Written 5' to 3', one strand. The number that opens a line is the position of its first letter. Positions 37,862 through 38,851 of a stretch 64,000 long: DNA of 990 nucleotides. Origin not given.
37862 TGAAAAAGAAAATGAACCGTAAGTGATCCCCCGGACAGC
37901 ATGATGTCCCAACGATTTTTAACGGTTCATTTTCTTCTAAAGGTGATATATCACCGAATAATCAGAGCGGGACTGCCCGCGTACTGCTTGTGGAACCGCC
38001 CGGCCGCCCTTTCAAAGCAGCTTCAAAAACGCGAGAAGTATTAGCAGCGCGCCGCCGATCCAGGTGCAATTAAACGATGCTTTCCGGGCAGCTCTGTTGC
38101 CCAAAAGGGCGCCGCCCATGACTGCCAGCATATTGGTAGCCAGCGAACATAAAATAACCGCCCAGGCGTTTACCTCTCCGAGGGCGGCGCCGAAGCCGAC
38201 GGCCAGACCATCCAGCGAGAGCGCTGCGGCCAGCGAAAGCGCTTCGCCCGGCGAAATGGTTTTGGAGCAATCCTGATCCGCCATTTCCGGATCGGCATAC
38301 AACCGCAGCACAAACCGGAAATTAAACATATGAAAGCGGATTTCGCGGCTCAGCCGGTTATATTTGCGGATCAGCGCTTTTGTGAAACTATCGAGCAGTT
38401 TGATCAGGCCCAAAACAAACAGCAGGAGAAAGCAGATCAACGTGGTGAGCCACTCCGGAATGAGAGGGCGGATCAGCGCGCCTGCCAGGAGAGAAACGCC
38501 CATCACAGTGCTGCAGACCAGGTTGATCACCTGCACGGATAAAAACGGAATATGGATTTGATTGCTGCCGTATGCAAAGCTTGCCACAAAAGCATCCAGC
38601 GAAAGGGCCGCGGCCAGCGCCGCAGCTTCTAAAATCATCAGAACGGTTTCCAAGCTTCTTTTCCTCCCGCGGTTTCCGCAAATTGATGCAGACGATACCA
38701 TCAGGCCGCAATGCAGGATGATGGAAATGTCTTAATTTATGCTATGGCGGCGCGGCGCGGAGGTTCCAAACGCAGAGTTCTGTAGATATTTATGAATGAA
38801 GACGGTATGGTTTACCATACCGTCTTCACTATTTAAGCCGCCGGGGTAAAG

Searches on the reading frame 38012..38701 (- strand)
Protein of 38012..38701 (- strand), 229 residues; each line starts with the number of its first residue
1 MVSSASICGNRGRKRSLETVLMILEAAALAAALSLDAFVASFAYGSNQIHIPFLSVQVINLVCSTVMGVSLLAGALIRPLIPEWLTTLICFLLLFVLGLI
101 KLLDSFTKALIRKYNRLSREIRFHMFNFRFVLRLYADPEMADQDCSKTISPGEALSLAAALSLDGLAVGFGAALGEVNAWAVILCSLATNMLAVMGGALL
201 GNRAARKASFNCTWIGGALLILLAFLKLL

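Call 4: search_protein_families(library=ncbifam, proteins=[window:38012-38701:-], max_evalue=1)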
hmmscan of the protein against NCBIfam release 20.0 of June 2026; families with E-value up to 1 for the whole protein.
window:38012-38701:- (229 aa): 2 families
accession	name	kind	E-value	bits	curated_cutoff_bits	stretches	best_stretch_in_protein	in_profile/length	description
TIGR02840.1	spore_YtaF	equivalog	5.5e-45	153.4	149.6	1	26-228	3-206/206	sporulation membrane protein YtaF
NF008546.0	PRK11469.1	equivalog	0.0034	17.1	214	2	156-210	110-168/188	manganese efflux pump MntP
